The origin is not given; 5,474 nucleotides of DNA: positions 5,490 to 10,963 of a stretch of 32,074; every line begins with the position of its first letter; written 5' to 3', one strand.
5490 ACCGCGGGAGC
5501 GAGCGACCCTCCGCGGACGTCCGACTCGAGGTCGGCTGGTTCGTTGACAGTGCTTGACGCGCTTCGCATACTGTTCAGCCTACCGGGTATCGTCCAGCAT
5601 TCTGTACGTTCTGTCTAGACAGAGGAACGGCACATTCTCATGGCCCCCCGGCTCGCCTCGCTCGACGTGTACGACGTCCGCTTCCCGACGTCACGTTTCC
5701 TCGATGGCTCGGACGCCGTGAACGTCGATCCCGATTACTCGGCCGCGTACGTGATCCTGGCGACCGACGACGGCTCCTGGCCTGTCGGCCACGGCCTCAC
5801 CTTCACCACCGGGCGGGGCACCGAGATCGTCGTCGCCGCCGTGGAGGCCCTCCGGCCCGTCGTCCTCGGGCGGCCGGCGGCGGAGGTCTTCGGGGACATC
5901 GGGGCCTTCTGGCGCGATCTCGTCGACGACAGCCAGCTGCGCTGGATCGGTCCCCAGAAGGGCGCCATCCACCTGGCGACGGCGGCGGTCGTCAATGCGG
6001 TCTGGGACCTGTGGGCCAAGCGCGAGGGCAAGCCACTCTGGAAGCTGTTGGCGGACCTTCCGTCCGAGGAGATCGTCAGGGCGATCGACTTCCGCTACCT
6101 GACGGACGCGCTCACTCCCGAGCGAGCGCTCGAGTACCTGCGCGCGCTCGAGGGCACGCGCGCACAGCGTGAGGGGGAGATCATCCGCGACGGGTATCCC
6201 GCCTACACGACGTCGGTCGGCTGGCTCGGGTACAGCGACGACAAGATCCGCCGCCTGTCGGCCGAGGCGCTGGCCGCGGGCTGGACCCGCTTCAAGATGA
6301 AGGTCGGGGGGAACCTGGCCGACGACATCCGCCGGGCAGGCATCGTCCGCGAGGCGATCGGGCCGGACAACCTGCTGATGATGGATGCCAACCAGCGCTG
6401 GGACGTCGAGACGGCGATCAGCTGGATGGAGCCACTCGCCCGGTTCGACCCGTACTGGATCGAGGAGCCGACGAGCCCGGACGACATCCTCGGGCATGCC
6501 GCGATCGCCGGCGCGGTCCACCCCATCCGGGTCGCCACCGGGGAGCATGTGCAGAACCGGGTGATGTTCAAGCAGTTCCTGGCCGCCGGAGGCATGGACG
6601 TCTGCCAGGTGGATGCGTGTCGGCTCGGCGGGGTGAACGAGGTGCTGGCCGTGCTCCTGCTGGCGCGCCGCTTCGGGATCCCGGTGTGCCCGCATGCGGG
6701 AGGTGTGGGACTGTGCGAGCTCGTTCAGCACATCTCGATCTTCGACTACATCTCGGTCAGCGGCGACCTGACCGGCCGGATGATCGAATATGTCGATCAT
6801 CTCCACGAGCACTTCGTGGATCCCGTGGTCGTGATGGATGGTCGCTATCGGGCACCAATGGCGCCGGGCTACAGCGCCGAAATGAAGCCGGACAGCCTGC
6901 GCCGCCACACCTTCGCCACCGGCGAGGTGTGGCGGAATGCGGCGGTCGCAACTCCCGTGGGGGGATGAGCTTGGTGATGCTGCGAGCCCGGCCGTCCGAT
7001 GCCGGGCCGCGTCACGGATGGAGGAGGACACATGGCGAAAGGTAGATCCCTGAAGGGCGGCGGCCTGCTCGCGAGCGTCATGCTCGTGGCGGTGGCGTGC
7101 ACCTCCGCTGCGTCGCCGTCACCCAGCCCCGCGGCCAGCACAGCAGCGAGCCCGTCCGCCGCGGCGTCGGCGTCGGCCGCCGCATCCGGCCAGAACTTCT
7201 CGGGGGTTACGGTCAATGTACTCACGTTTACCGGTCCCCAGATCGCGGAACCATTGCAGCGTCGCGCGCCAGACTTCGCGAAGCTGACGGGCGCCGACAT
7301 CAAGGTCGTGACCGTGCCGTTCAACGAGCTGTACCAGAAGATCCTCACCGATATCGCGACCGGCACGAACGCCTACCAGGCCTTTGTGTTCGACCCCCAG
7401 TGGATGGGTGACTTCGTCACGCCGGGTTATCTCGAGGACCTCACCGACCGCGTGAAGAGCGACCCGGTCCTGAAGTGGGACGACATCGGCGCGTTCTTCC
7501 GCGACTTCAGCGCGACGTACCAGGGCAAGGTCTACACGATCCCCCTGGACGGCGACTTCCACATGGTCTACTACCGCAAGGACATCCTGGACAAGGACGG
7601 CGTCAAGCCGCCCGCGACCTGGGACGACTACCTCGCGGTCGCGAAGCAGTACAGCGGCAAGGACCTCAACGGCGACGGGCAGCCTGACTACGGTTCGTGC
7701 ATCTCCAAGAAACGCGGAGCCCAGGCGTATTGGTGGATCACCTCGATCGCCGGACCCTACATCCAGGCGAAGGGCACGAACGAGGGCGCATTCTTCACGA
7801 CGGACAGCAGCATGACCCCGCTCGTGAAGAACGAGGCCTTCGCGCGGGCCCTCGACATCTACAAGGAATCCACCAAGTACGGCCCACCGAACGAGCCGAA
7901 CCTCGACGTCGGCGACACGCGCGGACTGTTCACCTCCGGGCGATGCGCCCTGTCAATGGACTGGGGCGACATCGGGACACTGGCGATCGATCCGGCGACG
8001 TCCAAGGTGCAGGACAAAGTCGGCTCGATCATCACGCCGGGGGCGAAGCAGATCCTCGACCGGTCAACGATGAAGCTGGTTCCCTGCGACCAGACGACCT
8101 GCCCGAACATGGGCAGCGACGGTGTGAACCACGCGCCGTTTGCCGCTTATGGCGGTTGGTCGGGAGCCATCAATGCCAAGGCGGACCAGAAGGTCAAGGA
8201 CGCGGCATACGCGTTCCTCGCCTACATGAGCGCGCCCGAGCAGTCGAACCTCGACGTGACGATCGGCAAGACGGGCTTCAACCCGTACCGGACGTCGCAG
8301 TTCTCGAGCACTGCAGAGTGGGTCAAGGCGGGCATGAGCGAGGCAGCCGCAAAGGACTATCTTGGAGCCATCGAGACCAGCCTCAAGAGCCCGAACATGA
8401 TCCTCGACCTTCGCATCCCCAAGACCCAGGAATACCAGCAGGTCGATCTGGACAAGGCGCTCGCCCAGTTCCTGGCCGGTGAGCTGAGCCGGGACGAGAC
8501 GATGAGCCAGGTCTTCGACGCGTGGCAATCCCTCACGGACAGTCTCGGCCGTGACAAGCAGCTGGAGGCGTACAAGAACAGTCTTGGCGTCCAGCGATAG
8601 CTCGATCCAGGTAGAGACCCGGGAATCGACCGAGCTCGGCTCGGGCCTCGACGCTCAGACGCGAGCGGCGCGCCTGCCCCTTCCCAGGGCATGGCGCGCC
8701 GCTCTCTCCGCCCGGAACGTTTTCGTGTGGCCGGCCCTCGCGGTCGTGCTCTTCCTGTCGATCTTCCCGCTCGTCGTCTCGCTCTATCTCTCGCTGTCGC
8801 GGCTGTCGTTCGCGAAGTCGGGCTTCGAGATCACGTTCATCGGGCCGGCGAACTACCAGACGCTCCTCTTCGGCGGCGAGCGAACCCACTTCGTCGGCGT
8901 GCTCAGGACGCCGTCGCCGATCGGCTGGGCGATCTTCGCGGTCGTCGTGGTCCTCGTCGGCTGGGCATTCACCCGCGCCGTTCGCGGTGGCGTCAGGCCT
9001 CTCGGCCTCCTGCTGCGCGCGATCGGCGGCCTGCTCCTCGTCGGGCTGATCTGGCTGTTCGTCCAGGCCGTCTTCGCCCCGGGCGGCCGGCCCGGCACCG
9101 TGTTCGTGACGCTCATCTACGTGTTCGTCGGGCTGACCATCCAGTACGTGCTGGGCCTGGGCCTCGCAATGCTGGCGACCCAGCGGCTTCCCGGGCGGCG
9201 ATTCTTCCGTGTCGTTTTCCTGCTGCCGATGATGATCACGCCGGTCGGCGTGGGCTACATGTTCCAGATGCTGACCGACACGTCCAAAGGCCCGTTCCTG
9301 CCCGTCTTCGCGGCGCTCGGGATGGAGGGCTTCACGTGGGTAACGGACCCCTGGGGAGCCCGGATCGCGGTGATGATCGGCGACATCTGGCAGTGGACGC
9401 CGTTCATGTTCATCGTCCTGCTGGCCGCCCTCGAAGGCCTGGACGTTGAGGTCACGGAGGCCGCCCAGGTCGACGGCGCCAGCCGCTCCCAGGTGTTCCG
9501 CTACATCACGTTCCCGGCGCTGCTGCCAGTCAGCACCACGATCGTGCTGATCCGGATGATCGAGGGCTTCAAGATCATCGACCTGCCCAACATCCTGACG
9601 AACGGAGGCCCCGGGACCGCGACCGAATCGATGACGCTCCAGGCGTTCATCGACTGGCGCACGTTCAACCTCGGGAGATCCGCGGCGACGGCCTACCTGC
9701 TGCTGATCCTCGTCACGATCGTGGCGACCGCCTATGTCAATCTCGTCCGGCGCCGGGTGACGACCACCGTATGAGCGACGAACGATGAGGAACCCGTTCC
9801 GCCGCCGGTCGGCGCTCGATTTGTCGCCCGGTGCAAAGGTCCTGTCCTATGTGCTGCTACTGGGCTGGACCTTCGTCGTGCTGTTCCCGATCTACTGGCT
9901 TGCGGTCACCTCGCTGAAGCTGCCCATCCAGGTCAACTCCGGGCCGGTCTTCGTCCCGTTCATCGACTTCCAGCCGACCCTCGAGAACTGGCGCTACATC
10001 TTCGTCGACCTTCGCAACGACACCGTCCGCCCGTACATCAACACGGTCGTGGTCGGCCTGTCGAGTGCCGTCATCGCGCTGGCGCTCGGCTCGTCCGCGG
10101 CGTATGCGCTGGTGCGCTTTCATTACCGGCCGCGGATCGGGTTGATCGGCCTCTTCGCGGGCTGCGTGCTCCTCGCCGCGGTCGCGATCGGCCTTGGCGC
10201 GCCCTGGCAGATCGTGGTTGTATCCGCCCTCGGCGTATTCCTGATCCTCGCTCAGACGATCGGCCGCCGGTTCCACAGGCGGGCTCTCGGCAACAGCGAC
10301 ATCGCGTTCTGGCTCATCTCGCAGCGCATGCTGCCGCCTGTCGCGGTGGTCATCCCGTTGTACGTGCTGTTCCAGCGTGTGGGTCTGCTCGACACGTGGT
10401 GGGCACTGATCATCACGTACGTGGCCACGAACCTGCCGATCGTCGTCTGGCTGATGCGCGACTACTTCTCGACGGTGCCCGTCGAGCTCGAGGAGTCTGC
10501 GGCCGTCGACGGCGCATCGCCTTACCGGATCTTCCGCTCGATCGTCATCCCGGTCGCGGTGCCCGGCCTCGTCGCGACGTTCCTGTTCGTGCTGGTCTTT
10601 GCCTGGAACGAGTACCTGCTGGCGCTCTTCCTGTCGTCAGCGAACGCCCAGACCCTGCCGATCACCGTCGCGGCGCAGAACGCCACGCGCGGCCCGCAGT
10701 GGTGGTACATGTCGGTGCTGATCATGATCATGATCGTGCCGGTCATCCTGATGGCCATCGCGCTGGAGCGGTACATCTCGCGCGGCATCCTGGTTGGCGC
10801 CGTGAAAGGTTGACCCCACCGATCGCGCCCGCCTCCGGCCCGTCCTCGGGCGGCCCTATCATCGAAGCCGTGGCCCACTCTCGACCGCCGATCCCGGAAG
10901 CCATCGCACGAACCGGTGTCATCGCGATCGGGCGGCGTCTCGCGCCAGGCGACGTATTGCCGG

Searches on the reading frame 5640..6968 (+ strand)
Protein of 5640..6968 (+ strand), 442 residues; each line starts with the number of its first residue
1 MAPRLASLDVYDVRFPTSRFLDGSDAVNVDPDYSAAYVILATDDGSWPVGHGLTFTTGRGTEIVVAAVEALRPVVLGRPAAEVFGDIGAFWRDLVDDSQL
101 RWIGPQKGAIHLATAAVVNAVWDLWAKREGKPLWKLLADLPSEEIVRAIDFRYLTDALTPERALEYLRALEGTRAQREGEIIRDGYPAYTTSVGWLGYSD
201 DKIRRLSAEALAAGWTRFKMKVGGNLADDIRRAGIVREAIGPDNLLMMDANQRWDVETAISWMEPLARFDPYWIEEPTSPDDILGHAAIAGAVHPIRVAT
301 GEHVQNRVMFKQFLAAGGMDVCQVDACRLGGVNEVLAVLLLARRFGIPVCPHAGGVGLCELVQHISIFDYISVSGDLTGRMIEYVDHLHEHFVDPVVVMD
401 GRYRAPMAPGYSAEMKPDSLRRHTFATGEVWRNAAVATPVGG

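Call 20: search_protein_families(library=pfam, proteins=[window:5640-6968:+], max_evalue=0.001)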
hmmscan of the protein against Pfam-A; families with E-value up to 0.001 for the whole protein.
window:5640-6968:+ (442 aa): 2 families
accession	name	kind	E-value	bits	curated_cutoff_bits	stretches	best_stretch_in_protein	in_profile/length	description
PF13378.12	MR_MLE_C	-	4.2e-64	216.7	29.4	1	205-418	4-218/219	Enolase C-terminal domain-like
PF02746.21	MR_MLE_N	-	1.6e-06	28.8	22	1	37-137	28-116/117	Mandelate racemase / muconate lactonizing enzyme, N-terminal domain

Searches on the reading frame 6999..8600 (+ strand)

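Call 20: search_protein_families(library=pfam, proteins=[window:6999-8600:+], max_evalue=0.001)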
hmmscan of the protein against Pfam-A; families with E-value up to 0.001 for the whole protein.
window:6999-8600:+ (533 aa): 2 families
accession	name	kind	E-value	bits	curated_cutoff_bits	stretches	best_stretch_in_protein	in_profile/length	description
PF01547.30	SBP_bac_1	-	6.6e-33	115.4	26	1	80-415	2-305/307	Bacterial extracellular solute-binding protein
PF13416.11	SBP_bac_8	-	2.3e-28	100.2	27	1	92-436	5-267/279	Bacterial extracellular solute-binding protein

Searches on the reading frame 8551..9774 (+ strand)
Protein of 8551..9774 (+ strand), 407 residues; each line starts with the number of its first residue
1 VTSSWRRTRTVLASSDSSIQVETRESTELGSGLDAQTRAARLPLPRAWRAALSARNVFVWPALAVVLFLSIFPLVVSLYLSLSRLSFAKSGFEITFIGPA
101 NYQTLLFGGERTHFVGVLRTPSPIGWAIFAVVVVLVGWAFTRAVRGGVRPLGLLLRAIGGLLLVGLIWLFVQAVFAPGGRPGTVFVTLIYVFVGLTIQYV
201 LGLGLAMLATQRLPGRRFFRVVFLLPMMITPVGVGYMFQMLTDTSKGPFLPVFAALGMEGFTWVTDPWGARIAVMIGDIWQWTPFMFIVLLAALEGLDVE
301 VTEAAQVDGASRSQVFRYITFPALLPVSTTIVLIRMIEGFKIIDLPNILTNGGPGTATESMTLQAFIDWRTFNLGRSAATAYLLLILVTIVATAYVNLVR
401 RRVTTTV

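Call 20: search_protein_families(library=pfam, proteins=[window:8551-9774:+], max_evalue=0.001)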
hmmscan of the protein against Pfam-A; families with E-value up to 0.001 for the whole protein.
window:8551-9774:+ (407 aa): 1 family
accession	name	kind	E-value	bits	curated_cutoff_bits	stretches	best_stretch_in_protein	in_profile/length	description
PF00528.27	BPD_transp_1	-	2.3e-16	60.5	26.4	1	202-403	5-182/184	Binding-protein-dependent transport system inner membrane component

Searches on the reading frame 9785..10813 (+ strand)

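Call 20: search_protein_families(library=pfam, proteins=[window:9785-10813:+], max_evalue=0.001)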
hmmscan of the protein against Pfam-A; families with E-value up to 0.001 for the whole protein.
window:9785-10813:+ (342 aa): 1 family
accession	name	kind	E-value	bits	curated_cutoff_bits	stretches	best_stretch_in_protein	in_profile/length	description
PF00528.27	BPD_transp_1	-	2.3e-17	63.7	26.4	1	178-335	25-182/184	Binding-protein-dependent transport system inner membrane component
